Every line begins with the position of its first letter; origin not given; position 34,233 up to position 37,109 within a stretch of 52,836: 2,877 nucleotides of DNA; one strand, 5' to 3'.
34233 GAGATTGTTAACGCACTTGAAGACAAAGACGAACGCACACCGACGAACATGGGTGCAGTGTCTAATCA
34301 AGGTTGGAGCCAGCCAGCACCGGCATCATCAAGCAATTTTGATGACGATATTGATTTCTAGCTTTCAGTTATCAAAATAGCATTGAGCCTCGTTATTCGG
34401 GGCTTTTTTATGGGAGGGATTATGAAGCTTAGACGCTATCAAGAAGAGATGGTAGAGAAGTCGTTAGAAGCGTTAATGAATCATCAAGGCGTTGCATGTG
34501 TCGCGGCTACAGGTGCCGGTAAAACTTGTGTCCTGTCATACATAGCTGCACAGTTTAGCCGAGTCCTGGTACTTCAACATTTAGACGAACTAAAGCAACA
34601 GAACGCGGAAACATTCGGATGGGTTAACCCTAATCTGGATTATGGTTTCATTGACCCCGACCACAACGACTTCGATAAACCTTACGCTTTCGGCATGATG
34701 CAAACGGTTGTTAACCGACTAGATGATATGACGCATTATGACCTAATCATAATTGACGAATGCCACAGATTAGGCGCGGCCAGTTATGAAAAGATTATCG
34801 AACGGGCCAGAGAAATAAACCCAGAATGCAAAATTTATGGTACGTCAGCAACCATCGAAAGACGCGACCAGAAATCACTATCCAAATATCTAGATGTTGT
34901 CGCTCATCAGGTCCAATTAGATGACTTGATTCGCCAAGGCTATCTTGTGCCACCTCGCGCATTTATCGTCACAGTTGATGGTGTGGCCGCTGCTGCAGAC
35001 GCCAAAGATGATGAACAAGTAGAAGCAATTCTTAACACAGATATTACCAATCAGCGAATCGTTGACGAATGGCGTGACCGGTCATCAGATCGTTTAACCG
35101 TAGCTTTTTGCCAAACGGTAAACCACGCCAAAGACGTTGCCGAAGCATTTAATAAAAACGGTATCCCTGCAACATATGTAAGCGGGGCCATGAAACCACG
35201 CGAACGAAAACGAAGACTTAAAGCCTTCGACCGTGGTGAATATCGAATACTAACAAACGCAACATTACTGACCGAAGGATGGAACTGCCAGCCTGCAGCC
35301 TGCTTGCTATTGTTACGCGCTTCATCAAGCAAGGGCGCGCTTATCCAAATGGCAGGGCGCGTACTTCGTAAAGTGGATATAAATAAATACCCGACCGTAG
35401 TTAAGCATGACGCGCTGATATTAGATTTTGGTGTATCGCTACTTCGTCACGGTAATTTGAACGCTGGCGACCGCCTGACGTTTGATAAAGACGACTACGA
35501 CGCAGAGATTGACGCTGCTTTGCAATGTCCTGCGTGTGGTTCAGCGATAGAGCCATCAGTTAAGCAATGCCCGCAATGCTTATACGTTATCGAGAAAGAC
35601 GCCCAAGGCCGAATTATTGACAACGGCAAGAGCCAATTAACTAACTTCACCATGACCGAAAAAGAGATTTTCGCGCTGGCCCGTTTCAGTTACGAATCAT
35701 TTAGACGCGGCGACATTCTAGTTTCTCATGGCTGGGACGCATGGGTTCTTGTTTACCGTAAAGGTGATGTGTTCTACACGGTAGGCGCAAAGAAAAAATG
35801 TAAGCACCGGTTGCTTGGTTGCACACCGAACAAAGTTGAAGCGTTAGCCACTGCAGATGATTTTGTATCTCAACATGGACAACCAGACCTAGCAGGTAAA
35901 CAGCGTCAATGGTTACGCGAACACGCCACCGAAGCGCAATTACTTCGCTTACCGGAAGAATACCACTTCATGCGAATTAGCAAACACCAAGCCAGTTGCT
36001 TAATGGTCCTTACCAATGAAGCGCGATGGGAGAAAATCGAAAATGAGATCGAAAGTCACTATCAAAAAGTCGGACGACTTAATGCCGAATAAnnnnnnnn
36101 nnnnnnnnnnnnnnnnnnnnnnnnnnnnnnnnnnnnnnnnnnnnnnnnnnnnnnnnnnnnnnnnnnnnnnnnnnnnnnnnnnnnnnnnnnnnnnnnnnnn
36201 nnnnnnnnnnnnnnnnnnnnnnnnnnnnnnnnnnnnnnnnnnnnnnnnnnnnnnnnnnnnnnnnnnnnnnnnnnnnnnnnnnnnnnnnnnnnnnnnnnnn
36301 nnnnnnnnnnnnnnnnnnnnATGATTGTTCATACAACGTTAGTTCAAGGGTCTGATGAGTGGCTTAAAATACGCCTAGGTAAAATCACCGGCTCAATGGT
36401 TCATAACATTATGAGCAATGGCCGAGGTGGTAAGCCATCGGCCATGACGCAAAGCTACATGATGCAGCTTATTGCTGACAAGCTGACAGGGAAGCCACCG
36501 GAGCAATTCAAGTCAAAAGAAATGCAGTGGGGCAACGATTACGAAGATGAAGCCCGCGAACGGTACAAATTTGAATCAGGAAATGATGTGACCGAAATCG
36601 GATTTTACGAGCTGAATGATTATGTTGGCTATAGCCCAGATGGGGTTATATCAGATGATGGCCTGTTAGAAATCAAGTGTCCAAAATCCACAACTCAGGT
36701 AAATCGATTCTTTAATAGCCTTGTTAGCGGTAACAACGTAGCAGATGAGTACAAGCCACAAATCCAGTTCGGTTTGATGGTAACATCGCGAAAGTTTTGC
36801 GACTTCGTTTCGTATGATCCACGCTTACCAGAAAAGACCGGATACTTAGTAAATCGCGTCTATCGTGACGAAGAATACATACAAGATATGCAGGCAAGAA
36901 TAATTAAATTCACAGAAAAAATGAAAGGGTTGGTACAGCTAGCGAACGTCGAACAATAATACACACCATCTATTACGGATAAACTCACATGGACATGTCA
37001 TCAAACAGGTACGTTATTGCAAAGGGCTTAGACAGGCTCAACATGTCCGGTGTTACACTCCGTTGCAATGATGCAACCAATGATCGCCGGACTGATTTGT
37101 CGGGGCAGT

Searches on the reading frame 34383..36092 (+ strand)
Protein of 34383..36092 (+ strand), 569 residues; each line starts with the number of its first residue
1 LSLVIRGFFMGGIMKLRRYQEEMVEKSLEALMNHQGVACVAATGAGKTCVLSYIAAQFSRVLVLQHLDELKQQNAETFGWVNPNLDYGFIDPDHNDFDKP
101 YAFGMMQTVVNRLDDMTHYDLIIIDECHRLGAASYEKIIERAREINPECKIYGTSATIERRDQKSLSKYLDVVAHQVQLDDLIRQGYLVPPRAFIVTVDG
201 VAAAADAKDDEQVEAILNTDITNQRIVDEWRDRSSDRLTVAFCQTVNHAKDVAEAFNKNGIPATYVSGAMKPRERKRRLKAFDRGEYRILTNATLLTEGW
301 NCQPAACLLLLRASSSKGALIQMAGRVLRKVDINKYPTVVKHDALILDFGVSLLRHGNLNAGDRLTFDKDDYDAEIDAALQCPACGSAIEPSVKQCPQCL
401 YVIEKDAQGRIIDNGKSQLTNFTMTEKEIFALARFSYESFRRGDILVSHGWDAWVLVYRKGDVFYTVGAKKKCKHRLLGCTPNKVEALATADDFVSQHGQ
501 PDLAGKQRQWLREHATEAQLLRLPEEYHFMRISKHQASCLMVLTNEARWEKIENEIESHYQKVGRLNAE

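Call 12: search_protein_families(library=pfam, proteins=[window:34383-36092:+], max_evalue=0.01)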
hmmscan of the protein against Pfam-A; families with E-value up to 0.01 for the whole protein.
window:34383-36092:+ (569 aa): 9 families
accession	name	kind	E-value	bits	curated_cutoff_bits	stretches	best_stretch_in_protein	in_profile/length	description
PF04851.21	ResIII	-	3.7e-21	76.1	22.5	1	14-160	2-164/164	Type III restriction enzyme, res subunit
PF00271.37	Helicase_C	-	7.1e-14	52.4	23.5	1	232-329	11-108/110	Helicase conserved C-terminal domain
PF00270.35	DEAD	-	6.3e-11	42.7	26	1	26-162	6-163/167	DEAD/DEAH box helicase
PF13401.12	AAA_22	-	0.00043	21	27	1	36-142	7-108/130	AAA domain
PF13240.11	Zn_Ribbon_1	-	0.0013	18.9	25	1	382-399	2-19/23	zinc-ribbon domain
PF13248.11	Zn_ribbon_3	-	0.0023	17.8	27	1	381-399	4-22/26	zinc-ribbon domain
PF09848.15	SLFN-g3_helicase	-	0.0041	16.9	24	1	43-132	10-93/354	Schlafen group 3, DNA/RNA helicase domain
PF13604.12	AAA_30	-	0.0045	17.2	27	0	18-186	4-157/191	AAA domain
PF12773.13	DZR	-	0.0065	17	27.3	0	379-405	12-36/45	Double zinc ribbon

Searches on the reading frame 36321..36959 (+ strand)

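Call 55: search_protein_families(library=phrogs, proteins=[window:36321-36959:+], max_evalue=0.001)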
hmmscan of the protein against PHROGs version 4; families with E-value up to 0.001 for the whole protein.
window:36321-36959:+ (212 aa): 6 families
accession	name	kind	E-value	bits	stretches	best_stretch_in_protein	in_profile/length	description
phrog_149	-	DNA, RNA and nucleotide metabolism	1.8e-45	156.8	1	4-208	594-800/1242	exonuclease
phrog_434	-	DNA, RNA and nucleotide metabolism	1.1e-22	81.7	1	3-201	49-236/372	RecE-like recombination exonuclease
phrog_19855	-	head and packaging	2.9e-16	59.2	1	4-160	459-601/1257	virion structural protein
phrog_19459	-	unknown function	7.7e-09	36.3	1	7-57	17-68/73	-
phrog_38119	-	unknown function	4.9e-06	27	1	9-32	19-42/44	-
phrog_5715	-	DNA, RNA and nucleotide metabolism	0.00032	21.3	0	24-149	6-132/213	exonuclease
